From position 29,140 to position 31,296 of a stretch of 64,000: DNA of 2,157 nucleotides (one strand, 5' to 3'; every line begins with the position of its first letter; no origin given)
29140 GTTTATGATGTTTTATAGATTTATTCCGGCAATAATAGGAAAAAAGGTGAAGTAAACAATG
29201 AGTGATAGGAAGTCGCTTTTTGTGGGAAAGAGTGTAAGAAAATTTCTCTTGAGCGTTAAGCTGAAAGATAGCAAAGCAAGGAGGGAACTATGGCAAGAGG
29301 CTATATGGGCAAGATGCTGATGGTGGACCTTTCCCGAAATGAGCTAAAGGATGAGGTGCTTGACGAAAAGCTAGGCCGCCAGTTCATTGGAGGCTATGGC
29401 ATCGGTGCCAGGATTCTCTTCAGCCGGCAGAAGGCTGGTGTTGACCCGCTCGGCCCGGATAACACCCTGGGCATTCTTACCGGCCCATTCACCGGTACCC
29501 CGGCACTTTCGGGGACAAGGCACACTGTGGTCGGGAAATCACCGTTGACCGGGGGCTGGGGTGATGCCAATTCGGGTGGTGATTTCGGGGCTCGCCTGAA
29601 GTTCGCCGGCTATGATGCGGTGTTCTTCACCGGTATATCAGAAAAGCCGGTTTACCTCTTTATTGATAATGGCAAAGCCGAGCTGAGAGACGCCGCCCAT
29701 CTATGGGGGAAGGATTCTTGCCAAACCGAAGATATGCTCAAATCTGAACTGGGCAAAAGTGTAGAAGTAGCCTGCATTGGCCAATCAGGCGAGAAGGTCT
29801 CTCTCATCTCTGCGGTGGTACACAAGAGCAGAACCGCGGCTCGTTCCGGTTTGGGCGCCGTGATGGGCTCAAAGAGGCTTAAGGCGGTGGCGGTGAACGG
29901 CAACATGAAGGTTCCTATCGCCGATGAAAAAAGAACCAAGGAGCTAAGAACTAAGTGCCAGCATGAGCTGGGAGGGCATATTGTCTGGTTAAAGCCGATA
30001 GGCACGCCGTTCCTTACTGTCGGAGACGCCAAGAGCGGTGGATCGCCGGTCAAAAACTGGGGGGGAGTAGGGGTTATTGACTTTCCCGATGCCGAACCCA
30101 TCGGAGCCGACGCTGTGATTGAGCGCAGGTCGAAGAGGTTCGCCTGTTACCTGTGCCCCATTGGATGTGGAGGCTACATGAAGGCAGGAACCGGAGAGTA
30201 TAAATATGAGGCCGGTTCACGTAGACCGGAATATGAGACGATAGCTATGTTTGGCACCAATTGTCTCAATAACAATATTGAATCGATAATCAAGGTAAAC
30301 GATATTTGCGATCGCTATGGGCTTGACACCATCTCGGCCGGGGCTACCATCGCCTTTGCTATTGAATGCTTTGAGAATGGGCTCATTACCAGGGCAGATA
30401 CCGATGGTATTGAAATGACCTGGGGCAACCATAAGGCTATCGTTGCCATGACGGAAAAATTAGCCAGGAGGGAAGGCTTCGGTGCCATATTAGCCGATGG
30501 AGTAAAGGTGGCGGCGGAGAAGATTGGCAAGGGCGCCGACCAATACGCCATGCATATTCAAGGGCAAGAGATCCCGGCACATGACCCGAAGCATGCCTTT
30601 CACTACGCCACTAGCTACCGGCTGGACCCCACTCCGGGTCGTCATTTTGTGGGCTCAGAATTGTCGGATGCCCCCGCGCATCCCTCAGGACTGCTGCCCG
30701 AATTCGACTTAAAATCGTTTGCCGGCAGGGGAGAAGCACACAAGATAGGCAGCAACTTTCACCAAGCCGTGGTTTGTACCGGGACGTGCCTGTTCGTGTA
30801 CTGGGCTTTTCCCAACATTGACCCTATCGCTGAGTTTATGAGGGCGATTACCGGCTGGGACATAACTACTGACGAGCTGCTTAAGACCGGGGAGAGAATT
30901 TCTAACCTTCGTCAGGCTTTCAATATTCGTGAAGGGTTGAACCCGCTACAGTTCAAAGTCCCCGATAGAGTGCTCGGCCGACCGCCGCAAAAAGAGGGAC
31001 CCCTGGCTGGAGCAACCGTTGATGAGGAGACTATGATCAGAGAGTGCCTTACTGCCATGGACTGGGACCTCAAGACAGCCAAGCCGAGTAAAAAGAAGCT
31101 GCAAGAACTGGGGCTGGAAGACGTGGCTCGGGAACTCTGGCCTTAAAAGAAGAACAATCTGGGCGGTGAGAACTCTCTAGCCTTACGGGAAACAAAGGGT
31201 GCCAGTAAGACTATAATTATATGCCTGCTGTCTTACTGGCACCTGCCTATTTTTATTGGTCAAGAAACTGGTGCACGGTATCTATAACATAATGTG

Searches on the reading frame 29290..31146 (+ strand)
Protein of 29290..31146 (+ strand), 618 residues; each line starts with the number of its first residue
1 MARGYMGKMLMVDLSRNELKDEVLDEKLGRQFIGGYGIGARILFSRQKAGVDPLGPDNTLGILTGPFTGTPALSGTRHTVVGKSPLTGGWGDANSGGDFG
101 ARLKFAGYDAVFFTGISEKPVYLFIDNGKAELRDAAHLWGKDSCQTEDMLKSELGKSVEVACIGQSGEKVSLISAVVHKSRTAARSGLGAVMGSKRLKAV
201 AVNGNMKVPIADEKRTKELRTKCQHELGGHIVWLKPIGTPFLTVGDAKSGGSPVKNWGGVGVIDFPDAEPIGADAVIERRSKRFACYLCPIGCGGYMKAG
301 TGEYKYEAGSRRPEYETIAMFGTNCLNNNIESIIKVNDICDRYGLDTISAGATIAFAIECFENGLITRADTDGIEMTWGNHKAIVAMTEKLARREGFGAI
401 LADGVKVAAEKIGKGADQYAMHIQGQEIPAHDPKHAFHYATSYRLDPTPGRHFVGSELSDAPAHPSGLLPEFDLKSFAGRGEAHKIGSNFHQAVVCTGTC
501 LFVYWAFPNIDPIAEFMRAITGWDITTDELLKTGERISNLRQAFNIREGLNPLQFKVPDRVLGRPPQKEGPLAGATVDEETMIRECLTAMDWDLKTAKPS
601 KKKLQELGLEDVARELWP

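Call 8: search_protein_families(library=ncbifam, max_evalue=1e-10, proteins=[window:29290-31146:+])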
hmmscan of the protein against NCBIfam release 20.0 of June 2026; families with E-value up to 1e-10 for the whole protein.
window:29290-31146:+ (618 aa): 1 family
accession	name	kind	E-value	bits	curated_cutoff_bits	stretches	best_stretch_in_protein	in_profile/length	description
NF007354.0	PRK09849.1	equivalog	8.7e-63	213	868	1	1-227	4-230/703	aldehyde ferredoxin oxidoreductase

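Call 13: search_solved_structures(query=window:29290-31146:+, max_evalue=0.001)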
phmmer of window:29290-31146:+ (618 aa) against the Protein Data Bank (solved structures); distinct sequences matched with E-value up to 0.001: 9.
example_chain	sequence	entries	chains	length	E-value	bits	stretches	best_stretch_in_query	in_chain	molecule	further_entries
1aor_A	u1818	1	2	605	7.4e-108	364.8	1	4-610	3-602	ALDEHYDE FERREDOXIN OXIDOREDUCTASE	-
9mqx_D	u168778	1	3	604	2.9e-107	362.8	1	4-614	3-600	Aldehyde:ferredoxin oxidoreductase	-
9g7j_A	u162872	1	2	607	1.6e-98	334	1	4-611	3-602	Aldehyde ferredoxin oxidoreductase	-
8c0z_A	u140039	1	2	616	6.2e-83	282.5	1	4-609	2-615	Aldehyde:ferredoxin oxidoreductase,tungsten-containing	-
1b25_A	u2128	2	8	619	1.1e-75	258.5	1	4-616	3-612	PROTEIN (FORMALDEHYDE FERREDOXIN OXIDOREDUCTASE) | FORMALDEHYDE FERREDOXIN OXIDOREDUCTASE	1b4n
9q1t_A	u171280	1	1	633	1.3e-69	238.5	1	4-608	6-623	Tungsten-dependent aldehyde oxidoreductase WOR83 from Haloferax volcanii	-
6x6u_A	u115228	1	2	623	6.4e-64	219.7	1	4-615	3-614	Formaldehyde:ferredoxin oxidoreductase wor5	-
6x1o_A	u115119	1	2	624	6.4e-64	219.7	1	4-615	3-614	Formaldehyde:ferredoxin oxidoreductase wor5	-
4z3w_A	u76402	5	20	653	6.7e-58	199.8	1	6-422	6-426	Benzoyl-CoA reductase, putative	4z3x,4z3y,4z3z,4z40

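Call 37: search_solved_structures(query=window:29290-31146:+, max_evalue=1e-60, show_alignments=5)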
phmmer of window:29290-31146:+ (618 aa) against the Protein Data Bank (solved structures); distinct sequences matched with E-value up to 1e-60: 8.
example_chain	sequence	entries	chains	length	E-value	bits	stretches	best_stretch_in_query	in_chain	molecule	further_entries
1aor_A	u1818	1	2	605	7.4e-108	364.8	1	4-610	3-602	ALDEHYDE FERREDOXIN OXIDOREDUCTASE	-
9mqx_D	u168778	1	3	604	2.9e-107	362.8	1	4-614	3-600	Aldehyde:ferredoxin oxidoreductase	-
9g7j_A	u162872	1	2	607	1.6e-98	334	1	4-611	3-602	Aldehyde ferredoxin oxidoreductase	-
8c0z_A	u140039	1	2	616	6.2e-83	282.5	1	4-609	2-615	Aldehyde:ferredoxin oxidoreductase,tungsten-containing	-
1b25_A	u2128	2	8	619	1.1e-75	258.5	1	4-616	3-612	PROTEIN (FORMALDEHYDE FERREDOXIN OXIDOREDUCTASE) | FORMALDEHYDE FERREDOXIN OXIDOREDUCTASE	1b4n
9q1t_A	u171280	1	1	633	1.3e-69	238.5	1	4-608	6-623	Tungsten-dependent aldehyde oxidoreductase WOR83 from Haloferax volcanii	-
6x6u_A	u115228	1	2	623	6.4e-64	219.7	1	4-615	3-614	Formaldehyde:ferredoxin oxidoreductase wor5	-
6x1o_A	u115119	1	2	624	6.4e-64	219.7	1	4-615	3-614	Formaldehyde:ferredoxin oxidoreductase wor5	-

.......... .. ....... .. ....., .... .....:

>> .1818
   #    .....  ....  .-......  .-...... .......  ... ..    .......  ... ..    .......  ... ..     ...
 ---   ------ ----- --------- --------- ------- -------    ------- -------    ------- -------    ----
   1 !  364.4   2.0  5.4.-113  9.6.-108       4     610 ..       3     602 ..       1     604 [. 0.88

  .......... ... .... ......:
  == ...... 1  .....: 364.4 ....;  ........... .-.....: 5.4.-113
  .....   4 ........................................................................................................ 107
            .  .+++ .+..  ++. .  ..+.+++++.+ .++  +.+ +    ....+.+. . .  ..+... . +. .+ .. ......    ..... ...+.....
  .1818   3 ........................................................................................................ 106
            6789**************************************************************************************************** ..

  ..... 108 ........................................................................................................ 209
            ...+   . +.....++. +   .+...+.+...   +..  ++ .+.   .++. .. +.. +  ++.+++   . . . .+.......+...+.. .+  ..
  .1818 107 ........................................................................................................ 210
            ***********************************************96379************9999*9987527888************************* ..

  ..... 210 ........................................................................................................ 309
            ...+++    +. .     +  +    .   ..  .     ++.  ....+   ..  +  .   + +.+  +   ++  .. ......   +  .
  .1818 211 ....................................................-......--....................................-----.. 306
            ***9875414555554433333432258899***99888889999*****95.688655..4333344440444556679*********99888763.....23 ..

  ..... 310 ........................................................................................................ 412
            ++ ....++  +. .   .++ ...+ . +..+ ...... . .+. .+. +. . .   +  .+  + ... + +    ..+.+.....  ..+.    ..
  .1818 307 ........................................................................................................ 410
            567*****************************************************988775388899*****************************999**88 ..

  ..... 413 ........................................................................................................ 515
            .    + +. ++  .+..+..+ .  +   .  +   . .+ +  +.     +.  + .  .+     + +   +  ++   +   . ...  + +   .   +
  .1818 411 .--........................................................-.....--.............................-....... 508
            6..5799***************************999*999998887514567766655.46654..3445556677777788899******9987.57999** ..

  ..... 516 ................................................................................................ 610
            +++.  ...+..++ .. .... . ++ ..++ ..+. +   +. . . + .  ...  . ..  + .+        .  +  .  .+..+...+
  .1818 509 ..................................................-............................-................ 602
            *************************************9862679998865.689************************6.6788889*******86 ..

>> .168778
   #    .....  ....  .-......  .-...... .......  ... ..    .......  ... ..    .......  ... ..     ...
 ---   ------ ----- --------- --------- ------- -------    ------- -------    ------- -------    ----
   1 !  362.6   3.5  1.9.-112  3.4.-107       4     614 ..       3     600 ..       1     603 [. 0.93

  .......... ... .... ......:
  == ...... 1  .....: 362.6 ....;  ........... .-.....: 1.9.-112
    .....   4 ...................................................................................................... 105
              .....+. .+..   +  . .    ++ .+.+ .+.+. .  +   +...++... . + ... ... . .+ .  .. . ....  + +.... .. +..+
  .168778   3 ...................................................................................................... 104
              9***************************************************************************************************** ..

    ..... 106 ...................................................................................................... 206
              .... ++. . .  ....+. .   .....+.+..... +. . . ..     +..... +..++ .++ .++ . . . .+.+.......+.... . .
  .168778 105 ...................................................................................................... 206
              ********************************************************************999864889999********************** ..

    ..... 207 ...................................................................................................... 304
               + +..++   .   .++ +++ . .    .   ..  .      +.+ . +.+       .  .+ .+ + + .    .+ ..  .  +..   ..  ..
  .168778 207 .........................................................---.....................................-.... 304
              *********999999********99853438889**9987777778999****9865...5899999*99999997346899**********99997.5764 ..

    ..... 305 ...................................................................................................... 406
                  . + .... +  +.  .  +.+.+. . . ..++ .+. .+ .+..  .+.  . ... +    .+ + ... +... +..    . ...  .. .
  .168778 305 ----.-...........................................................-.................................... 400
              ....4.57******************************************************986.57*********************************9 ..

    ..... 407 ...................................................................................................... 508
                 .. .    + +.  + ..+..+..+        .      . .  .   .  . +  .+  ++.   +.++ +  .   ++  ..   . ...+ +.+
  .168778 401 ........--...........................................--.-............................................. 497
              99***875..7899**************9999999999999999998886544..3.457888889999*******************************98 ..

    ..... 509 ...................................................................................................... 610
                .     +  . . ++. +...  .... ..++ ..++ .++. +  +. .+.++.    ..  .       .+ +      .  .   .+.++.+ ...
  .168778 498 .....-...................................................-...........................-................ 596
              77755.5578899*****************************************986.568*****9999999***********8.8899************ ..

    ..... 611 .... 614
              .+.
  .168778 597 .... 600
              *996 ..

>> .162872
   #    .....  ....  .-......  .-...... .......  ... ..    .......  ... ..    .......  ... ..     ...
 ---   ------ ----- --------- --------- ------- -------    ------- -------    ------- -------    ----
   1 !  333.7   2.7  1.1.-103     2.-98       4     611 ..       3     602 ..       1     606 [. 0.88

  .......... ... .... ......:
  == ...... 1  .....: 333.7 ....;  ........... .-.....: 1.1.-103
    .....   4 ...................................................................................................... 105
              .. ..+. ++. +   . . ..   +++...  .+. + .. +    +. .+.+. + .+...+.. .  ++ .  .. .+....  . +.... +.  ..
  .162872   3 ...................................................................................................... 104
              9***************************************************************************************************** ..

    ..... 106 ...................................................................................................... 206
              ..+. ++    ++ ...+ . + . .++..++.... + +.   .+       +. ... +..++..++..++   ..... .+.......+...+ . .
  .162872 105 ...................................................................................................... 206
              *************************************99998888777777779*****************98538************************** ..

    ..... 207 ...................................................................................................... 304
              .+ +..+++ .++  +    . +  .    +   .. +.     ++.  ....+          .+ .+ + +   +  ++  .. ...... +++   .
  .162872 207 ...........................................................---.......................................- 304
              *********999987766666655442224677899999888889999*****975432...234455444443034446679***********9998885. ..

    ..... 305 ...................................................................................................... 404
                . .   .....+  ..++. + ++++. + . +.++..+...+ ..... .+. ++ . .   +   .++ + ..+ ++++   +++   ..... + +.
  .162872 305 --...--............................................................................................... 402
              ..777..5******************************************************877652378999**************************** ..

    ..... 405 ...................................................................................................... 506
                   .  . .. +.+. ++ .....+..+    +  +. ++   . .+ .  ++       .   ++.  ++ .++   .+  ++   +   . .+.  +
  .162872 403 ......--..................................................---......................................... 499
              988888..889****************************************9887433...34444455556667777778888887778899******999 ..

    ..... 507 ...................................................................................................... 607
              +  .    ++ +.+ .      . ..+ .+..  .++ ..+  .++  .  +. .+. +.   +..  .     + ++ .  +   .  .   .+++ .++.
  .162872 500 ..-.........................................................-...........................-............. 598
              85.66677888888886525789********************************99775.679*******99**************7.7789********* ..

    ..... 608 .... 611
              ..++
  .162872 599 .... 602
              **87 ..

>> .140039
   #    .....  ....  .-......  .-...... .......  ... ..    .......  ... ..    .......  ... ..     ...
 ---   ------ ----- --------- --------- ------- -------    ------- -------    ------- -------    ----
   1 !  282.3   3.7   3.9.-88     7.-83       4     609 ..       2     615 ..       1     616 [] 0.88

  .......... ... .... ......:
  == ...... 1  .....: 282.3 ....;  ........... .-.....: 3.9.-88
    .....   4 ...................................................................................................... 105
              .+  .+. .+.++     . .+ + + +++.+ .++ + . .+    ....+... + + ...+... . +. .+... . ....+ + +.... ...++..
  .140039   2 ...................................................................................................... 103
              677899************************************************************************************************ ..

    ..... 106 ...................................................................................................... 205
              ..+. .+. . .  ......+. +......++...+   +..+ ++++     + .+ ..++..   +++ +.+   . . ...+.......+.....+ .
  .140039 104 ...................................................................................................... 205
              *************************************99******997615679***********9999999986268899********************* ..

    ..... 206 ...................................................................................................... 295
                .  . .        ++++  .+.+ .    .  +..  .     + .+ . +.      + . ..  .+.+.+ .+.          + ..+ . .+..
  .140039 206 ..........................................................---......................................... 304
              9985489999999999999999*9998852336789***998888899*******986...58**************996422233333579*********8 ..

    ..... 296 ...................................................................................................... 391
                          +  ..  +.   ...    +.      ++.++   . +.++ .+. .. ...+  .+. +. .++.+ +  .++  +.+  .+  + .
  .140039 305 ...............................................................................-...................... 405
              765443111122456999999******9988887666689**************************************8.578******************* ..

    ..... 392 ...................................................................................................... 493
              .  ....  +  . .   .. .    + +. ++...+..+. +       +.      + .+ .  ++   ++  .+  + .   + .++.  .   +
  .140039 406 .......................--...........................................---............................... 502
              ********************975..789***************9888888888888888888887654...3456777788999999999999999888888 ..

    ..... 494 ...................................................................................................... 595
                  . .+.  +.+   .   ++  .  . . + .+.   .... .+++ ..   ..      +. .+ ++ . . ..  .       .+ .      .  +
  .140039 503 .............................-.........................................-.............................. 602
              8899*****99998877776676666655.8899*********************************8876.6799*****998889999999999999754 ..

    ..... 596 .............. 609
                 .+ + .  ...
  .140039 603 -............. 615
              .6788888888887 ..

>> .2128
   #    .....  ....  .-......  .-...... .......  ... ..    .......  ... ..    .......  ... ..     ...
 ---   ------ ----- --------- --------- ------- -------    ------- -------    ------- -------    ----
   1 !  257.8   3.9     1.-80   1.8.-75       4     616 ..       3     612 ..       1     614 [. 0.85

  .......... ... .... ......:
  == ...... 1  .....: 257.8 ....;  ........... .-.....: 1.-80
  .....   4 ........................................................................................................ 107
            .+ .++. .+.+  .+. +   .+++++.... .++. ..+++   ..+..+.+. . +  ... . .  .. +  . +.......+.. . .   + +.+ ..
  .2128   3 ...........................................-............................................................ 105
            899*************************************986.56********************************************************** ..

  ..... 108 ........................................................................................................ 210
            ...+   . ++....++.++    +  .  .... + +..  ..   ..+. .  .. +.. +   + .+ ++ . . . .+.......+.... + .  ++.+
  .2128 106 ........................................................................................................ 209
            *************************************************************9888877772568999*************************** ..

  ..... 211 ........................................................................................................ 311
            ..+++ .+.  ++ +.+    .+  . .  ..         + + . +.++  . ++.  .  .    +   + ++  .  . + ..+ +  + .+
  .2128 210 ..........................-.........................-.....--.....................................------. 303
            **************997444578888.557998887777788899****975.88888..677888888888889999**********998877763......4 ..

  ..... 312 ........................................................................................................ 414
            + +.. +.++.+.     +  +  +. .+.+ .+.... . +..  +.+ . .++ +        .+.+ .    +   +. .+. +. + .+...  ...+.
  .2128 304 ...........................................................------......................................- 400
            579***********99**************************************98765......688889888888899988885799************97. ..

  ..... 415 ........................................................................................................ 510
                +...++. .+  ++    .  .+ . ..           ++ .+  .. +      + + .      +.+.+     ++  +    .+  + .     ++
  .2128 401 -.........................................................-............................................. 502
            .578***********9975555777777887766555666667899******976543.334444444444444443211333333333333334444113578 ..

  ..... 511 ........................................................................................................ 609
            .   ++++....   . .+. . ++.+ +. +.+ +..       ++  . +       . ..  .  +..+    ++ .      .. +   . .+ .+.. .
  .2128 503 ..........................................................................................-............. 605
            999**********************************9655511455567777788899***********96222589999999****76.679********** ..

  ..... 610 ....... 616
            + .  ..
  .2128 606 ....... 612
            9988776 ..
